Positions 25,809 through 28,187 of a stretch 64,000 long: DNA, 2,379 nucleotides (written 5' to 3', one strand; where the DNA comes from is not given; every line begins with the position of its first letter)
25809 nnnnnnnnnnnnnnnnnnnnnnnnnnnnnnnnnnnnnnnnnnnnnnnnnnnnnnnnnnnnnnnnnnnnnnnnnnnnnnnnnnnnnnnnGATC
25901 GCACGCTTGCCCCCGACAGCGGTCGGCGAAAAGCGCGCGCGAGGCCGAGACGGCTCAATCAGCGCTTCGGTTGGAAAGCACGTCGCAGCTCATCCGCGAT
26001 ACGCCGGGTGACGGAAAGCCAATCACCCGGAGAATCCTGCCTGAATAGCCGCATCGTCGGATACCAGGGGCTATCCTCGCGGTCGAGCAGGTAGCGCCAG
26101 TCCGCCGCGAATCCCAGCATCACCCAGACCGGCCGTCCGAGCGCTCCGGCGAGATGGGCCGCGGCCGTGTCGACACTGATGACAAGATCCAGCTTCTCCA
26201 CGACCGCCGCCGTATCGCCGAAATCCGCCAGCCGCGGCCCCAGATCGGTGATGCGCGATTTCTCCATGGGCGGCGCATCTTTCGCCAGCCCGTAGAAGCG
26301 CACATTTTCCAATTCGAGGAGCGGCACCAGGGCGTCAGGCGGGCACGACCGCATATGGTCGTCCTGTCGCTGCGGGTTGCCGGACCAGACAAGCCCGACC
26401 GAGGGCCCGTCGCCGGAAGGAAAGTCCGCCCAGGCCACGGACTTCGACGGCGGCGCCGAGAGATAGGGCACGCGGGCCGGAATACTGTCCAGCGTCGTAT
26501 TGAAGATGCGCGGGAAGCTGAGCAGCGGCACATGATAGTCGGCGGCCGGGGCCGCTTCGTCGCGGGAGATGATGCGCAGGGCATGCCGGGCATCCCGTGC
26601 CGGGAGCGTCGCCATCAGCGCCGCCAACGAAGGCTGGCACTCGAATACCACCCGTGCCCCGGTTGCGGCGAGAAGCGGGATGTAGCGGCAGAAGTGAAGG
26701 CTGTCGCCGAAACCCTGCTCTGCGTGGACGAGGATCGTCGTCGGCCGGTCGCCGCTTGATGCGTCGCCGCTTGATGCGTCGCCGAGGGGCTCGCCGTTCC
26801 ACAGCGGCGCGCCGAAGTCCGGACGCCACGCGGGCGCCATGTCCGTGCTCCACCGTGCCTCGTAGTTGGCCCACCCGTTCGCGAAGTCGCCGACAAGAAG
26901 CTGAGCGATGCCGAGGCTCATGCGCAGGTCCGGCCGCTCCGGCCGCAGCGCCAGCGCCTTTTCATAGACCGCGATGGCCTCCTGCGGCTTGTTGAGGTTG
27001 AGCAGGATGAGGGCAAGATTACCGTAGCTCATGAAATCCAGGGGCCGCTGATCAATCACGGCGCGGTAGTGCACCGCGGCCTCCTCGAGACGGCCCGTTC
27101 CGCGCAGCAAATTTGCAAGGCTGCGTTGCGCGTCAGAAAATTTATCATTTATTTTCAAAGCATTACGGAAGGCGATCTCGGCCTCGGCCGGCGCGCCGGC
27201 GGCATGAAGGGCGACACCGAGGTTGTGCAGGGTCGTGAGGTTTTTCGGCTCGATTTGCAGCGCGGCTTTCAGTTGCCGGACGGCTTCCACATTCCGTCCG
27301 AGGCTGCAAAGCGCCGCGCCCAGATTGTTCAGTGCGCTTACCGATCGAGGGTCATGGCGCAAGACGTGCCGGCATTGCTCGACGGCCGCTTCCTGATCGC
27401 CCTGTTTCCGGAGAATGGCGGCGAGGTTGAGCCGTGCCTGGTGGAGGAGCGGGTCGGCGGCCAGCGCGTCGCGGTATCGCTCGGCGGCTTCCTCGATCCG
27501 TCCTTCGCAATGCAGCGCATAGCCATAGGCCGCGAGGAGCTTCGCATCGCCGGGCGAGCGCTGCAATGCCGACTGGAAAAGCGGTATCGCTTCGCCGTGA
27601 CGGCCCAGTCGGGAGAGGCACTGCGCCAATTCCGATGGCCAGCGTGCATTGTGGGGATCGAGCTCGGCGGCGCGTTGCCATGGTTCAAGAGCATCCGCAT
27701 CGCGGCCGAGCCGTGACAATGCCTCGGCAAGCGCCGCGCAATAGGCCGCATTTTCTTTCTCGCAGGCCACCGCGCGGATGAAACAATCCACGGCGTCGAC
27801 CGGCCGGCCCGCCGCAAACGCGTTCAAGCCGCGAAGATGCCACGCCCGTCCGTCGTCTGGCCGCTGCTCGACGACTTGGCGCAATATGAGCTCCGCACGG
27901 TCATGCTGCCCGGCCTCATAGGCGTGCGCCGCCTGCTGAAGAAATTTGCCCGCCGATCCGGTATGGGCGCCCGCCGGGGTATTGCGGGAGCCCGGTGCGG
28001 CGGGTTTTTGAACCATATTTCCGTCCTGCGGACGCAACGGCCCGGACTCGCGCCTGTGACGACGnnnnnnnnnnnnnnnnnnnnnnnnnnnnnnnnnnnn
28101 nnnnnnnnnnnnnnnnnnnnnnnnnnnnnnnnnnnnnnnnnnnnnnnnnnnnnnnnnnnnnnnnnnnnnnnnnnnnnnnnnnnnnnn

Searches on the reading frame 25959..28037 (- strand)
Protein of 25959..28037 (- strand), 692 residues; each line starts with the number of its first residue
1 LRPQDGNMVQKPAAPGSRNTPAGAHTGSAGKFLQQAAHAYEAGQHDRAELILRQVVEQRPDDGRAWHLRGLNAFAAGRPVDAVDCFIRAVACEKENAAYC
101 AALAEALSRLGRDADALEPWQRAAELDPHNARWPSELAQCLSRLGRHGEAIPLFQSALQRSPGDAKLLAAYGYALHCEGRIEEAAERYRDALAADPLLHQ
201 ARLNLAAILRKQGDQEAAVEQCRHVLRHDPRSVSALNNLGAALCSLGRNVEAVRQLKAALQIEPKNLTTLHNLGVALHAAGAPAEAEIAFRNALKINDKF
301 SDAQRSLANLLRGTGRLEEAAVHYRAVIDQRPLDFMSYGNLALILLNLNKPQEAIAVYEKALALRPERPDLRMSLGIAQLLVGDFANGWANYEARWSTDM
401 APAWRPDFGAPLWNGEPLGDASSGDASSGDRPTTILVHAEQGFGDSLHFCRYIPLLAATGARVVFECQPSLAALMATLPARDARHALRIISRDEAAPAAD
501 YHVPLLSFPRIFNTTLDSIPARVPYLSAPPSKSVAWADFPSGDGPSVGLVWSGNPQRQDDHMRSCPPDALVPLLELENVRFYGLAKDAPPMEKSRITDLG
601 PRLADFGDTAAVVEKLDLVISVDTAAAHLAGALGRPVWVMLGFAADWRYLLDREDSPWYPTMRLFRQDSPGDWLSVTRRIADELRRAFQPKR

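Call 10: search_protein_families(library=pfam, proteins=[window:25959-28037:-], max_evalue=0.001)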
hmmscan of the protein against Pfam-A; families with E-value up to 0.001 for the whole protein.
window:25959-28037:- (692 aa): 27 families (the best 25 are shown)
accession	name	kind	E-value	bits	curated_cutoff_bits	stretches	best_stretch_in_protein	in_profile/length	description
PF07719.23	TPR_2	-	1.3e-41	137.7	27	2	338-367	4-33/34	Tetratricopeptide repeat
PF00515.34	TPR_1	-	8.6e-39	130.3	27.8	2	337-367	3-33/34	Tetratricopeptide repeat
PF13431.12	TPR_17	-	1e-36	122.6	24.4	1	324-356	2-34/34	Tetratricopeptide repeat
PF13414.12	TPR_11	-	2.9e-32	110.5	26.8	2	242-281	3-42/42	TPR repeat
PF13428.12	TPR_14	-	2.2e-31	105.5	23.5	2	137-172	7-42/44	Tetratricopeptide repeat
PF14559.12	TPR_19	-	2.8e-29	101.7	25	4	145-196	5-56/68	Tetratricopeptide repeat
PF13432.12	TPR_16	-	1.4e-27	96.2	32.7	5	307-369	3-65/65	Tetratricopeptide repeat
PF13181.12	TPR_8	-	1.9e-27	93.5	25.7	1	337-367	3-33/34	Tetratricopeptide repeat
PF13424.12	TPR_12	-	1.4e-26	92.9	30.1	3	234-296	4-74/77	Tetratricopeptide repeat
PF13374.12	TPR_10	-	1.8e-22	79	27.5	2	234-262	3-31/42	Tetratricopeptide repeat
PF13176.12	TPR_7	-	8.6e-22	75.8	27.9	1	338-370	2-34/36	Tetratricopeptide repeat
PF23914.1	TPR_CcmH_CycH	-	2e-20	73.7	42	3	35-164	22-154/158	Cytochrome c-type biogenesis protein H TPR domain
PF03704.23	BTAD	-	1.9e-14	54.7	22.1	1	87-158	52-123/146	Bacterial transcriptional activator domain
PF24575.1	TPR_Slam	-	6.3e-13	49.5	35.2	1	149-221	29-103/104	Surface lipoprotein assembly modifier, N-terminal TPR repeats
PF13174.12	TPR_6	-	9.1e-13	48.4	26.3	0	200-232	1-33/33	Tetratricopeptide repeat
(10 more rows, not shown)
